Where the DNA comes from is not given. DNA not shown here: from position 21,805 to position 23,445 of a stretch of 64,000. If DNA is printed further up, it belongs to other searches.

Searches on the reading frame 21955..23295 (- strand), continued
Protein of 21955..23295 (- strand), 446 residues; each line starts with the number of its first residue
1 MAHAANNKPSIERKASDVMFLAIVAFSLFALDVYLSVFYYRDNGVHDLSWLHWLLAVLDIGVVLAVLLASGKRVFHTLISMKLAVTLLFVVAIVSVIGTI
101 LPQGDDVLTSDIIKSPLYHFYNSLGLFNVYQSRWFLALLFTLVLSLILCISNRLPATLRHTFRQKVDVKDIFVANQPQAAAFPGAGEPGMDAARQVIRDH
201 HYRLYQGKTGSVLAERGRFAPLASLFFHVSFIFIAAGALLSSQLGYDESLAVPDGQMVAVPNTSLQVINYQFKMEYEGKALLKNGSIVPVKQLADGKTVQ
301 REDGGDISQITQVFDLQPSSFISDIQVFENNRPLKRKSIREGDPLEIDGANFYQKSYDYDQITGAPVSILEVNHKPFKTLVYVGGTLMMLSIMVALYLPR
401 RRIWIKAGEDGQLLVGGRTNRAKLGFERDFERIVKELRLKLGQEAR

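Call 30: find_encoding_contigs(protein=P0018, flank=2500, max_places=4)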
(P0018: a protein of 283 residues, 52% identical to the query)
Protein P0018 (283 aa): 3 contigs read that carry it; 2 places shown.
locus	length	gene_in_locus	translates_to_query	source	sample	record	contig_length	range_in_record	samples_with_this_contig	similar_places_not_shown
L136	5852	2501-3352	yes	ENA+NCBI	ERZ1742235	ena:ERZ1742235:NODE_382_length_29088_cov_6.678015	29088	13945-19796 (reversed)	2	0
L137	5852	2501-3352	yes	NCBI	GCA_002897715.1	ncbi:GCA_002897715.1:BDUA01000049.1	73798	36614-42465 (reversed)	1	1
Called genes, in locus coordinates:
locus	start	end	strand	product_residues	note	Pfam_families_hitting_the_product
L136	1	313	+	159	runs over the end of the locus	PF13404:HTH_AsnC-type (faint), PF22451:NirdL-like_HTH, PF17805:AsnC_trans_reg2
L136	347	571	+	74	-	-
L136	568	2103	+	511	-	PF13231:PMT_2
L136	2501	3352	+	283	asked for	PF03264:Cytochrom_NNT (faint), PF14537:Cytochrom_c3_2 (faint), PF14522:Cytochrome_C7 (faint), PF22113:Mtrc-MtrF_II-IV_dom (faint), PF09699:Paired_CXXCH_1 (weak)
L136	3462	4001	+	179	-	-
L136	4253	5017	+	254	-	PF14522:Cytochrome_C7 (faint), PF09699:Paired_CXXCH_1 (weak), PF22113:Mtrc-MtrF_II-IV_dom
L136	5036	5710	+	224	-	PF00515:TPR_1 (faint), PF13424:TPR_12 (weak), PF14559:TPR_19 (weak), PF13432:TPR_16 (weak), PF13414:TPR_11 (weak), PF14559:TPR_19 (weak), PF13424:TPR_12 (weak), PF13428:TPR_14 (weak), +10 more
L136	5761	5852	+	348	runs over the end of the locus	PF25021:TEN_NHL (faint), PF06977:SdiA-regulated (faint), PF01436:NHL (faint), PF08450:SGL (faint), PF17170:DUF5128 (weak)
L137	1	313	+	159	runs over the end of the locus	PF13404:HTH_AsnC-type (faint), PF22451:NirdL-like_HTH, PF17805:AsnC_trans_reg2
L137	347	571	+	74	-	-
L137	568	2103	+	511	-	PF13231:PMT_2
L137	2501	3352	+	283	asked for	PF03264:Cytochrom_NNT (faint), PF14537:Cytochrom_c3_2 (faint), PF14522:Cytochrome_C7 (faint), PF22113:Mtrc-MtrF_II-IV_dom (faint), PF09699:Paired_CXXCH_1 (weak)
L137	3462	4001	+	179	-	-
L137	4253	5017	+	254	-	PF14522:Cytochrome_C7 (faint), PF09699:Paired_CXXCH_1 (weak), PF22113:Mtrc-MtrF_II-IV_dom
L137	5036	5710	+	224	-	PF00515:TPR_1 (faint), PF13181:TPR_8 (faint), PF13414:TPR_11 (faint), PF21033:RMD1-3 (faint), PF13424:TPR_12 (weak), PF13432:TPR_16 (weak), PF13424:TPR_12 (weak), PF13428:TPR_14 (weak), +7 more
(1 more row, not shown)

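Call 32: find_encoding_contigs(protein=P0010, flank=2500, max_places=3)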
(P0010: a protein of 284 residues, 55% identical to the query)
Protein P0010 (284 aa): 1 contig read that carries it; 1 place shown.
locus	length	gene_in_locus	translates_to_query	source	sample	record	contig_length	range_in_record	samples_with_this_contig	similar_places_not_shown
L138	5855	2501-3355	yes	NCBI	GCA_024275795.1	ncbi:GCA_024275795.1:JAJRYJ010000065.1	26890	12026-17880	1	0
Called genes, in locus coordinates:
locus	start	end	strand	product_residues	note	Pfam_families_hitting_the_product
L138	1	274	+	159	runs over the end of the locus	PF22451:NirdL-like_HTH, PF17805:AsnC_trans_reg2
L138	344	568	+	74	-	-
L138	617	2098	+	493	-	-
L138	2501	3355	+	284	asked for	PF03264:Cytochrom_NNT (faint), PF14537:Cytochrom_c3_2 (faint), PF14522:Cytochrome_C7 (faint), PF22113:Mtrc-MtrF_II-IV_dom (faint), PF09699:Paired_CXXCH_1 (weak)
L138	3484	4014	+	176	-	-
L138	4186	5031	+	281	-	PF09699:Paired_CXXCH_1 (weak), PF14522:Cytochrome_C7 (faint), PF22113:Mtrc-MtrF_II-IV_dom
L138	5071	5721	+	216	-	PF00515:TPR_1 (faint), PF13431:TPR_17 (faint), PF21033:RMD1-3 (faint), PF14559:TPR_19 (weak), PF28559:TPR_SusR (weak), PF13432:TPR_16, PF07719:TPR_2 (weak), PF13181:TPR_8 (weak), +7 more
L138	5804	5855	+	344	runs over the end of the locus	PF08450:SGL (faint), PF25021:TEN_NHL (faint), PF17170:DUF5128, PF01436:NHL (weak)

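Call 33: find_encoding_contigs(protein=P0019, flank=2500, max_places=3)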
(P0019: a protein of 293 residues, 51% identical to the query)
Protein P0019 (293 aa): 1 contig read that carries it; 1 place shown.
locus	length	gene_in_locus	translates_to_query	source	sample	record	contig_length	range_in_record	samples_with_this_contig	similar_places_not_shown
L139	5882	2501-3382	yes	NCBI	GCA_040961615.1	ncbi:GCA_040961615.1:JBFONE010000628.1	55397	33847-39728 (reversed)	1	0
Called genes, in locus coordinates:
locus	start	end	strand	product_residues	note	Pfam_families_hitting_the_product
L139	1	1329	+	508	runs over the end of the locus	PF13231:PMT_2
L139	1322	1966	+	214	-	PF05401:NodS, PF05175:MTS, PF13489:Methyltransf_23, PF01728:FtsJ (faint), PF13649:Methyltransf_25, PF13847:Methyltransf_31, PF08241:Methyltransf_11, PF08242:Methyltransf_12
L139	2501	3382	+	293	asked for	PF14522:Cytochrome_C7 (faint), PF09699:Paired_CXXCH_1 (weak)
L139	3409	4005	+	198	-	PF13355:ARC6-like_IMS (weak)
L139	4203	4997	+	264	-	PF14522:Cytochrome_C7 (faint), PF14537:Cytochrom_c3_2 (faint), PF09699:Paired_CXXCH_1 (weak), PF22113:Mtrc-MtrF_II-IV_dom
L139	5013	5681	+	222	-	PF13428:TPR_14 (faint), PF13429:TPR_15 (faint), PF13424:TPR_12 (faint), PF13414:TPR_11 (faint), PF14561:TPR_20 (faint), PF25062:ARM_TT21_N (weak), PF13432:TPR_16, PF14559:TPR_19, +6 more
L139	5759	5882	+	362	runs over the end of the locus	PF01731:Arylesterase (faint), PF08450:SGL (faint), PF06739:SBBP (faint), PF25021:TEN_NHL (faint), PF01436:NHL (weak), PF17170:DUF5128 (weak), PF01436:NHL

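Call 34: find_encoding_contigs(protein=P0023, flank=2500, max_places=3)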
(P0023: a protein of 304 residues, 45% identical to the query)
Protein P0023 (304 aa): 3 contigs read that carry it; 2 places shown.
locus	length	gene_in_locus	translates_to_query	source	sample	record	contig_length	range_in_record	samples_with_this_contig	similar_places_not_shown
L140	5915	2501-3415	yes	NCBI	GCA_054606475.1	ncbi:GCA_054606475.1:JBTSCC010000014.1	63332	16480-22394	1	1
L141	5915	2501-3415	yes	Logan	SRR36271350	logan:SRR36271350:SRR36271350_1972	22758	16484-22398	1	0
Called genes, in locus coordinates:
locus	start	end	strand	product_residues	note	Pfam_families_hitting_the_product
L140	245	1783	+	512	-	PF13231:PMT_2 (weak)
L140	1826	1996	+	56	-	-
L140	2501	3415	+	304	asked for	PF14522:Cytochrome_C7 (faint), PF14537:Cytochrom_c3_2 (faint), PF09699:Paired_CXXCH_1 (weak)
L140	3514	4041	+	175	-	-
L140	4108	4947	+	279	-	PF22113:Mtrc-MtrF_II-IV_dom, PF09699:Paired_CXXCH_1, PF14522:Cytochrome_C7 (faint), PF09699:Paired_CXXCH_1 (weak)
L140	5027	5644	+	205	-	PF13424:TPR_12 (weak), PF13374:TPR_10 (faint), PF21033:RMD1-3 (faint), PF00515:TPR_1 (weak), PF13181:TPR_8 (weak), PF25064:ARM_TT21_5th, PF13414:TPR_11 (weak), PF13432:TPR_16 (weak), +6 more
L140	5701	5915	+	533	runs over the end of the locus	PF01731:Arylesterase (faint), PF08450:SGL (faint), PF24684:Vgb_lyase (faint), PF25021:TEN_NHL (faint), PF01436:NHL (weak), PF17170:DUF5128 (weak), PF01436:NHL (weak), PF19077:Big_13 (weak), +2 more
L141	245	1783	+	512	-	PF13231:PMT_2 (weak)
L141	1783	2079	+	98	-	-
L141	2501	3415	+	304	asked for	PF14522:Cytochrome_C7 (faint), PF14537:Cytochrom_c3_2 (faint), PF09699:Paired_CXXCH_1 (weak)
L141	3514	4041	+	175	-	-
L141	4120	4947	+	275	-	PF14522:Cytochrome_C7 (faint), PF22113:Mtrc-MtrF_II-IV_dom, PF09699:Paired_CXXCH_1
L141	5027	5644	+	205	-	PF13424:TPR_12 (weak), PF13374:TPR_10 (faint), PF21033:RMD1-3 (faint), PF00515:TPR_1 (weak), PF13181:TPR_8 (weak), PF25064:ARM_TT21_5th, PF13414:TPR_11 (weak), PF13432:TPR_16 (weak), +6 more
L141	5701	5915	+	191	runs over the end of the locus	?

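Call 35: find_encoding_contigs(protein=P0020, flank=2500, max_places=3)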
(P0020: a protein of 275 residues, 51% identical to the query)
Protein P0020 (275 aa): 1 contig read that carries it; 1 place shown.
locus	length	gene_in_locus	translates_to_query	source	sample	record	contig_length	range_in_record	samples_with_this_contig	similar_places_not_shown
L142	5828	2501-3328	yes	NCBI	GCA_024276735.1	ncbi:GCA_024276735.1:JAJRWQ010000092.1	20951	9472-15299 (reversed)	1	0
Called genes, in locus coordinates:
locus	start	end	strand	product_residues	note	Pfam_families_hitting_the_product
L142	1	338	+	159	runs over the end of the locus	PF22451:NirdL-like_HTH, PF17805:AsnC_trans_reg2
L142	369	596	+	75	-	-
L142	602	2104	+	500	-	PF13231:PMT_2 (weak)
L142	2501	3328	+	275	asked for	PF14537:Cytochrom_c3_2 (faint), PF14522:Cytochrome_C7 (faint), PF09699:Paired_CXXCH_1 (weak)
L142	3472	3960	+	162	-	-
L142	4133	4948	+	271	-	PF09699:Paired_CXXCH_1, PF22113:Mtrc-MtrF_II-IV_dom, PF09699:Paired_CXXCH_1 (weak)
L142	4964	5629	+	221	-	PF13424:TPR_12, PF14559:TPR_19, PF13431:TPR_17 (weak), PF00515:TPR_1 (weak), PF07719:TPR_2 (weak), PF13424:TPR_12, PF13414:TPR_11 (weak), PF13432:TPR_16, +15 more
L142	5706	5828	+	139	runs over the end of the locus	-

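Call 36: find_encoding_contigs(protein=P0029, flank=2500, max_places=3)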
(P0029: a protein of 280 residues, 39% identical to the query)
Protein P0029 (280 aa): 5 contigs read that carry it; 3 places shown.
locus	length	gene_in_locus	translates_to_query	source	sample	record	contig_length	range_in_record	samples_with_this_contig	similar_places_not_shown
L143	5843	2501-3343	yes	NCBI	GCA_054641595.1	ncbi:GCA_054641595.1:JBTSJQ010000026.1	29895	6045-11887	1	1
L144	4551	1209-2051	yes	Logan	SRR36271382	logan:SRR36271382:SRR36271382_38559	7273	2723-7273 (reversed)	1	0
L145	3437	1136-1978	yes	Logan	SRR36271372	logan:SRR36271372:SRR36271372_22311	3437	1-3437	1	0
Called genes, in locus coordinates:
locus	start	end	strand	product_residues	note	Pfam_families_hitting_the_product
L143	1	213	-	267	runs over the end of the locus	PF00149:Metallophos, PF12850:Metallophos_2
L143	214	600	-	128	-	PF10865:DUF2703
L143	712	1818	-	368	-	PF13593:SBF_like (weak), PF01758:SBF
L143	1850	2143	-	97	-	PF12840:HTH_20, PF01022:HTH_5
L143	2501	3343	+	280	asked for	PF14537:Cytochrom_c3_2 (faint), PF09699:Paired_CXXCH_1 (weak), PF14522:Cytochrome_C7 (faint)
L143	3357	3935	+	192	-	PF14537:Cytochrom_c3_2 (faint), PF09699:Paired_CXXCH_1 (faint)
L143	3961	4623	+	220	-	PF02613:Nitrate_red_del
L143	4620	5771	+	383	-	PF00384:Molybdopterin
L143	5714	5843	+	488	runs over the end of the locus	PF00384:Molybdopterin (weak), PF01568:Molydop_binding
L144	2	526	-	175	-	?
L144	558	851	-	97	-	PF12840:HTH_20, PF01022:HTH_5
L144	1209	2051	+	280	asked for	PF14537:Cytochrom_c3_2 (faint), PF09699:Paired_CXXCH_1 (weak), PF14522:Cytochrome_C7 (faint)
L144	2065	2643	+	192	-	PF14537:Cytochrom_c3_2 (faint), PF09699:Paired_CXXCH_1 (faint)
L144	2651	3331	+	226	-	PF02613:Nitrate_red_del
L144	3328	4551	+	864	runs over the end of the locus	PF00384:Molybdopterin, PF01568:Molydop_binding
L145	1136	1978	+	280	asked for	PF14537:Cytochrom_c3_2 (faint), PF09699:Paired_CXXCH_1 (weak), PF14522:Cytochrome_C7 (faint)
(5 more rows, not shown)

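Call 37: find_encoding_contigs(protein=P0002, flank=2500, max_places=3)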
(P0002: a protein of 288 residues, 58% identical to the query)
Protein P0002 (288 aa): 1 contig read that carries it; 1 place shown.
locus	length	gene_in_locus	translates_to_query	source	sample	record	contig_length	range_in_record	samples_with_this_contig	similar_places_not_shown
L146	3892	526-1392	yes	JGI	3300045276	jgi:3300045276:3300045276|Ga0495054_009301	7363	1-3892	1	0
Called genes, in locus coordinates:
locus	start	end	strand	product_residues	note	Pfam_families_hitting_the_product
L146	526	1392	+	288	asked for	PF14522:Cytochrome_C7 (faint), PF09699:Paired_CXXCH_1 (weak)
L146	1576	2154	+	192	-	-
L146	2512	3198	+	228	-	PF14522:Cytochrome_C7 (faint), PF22113:Mtrc-MtrF_II-IV_dom, PF09699:Paired_CXXCH_1 (weak)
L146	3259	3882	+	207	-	PF12569:NatA_aux_su (faint), PF13414:TPR_11 (weak), PF13432:TPR_16 (weak), PF23914:TPR_CcmH_CycH (weak), PF13432:TPR_16 (weak), PF00515:TPR_1 (weak), PF07719:TPR_2 (weak), PF13181:TPR_8 (weak), +11 more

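Call 54: find_encoding_contigs(protein=P0026, flank=2500, max_places=10)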
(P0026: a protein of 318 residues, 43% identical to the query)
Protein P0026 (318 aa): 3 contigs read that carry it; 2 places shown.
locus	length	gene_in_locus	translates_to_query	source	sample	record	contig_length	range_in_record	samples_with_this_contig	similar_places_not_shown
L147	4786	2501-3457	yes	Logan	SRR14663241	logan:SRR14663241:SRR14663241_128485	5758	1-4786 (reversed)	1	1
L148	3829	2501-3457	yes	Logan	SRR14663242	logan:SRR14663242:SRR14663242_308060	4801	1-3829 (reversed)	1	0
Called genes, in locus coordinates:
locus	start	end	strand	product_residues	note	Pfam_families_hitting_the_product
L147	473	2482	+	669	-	PF25390:WD40_RLD, PF13540:RCC1_2, PF25390:WD40_RLD, PF13540:RCC1_2 (weak), PF25390:WD40_RLD, PF25390:WD40_RLD, PF13540:RCC1_2, PF18911:PKD_4, +1 more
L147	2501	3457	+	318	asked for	PF14522:Cytochrome_C7 (faint), PF14537:Cytochrom_c3_2 (faint), PF09699:Paired_CXXCH_1 (weak)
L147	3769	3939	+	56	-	-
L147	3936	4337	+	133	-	-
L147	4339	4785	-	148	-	?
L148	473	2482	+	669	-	PF25390:WD40_RLD, PF13540:RCC1_2, PF25390:WD40_RLD, PF13540:RCC1_2 (weak), PF25390:WD40_RLD, PF25390:WD40_RLD, PF13540:RCC1_2, PF18911:PKD_4, +1 more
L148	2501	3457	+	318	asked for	PF14522:Cytochrome_C7 (faint), PF14537:Cytochrom_c3_2 (faint), PF09699:Paired_CXXCH_1 (weak)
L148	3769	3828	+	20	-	?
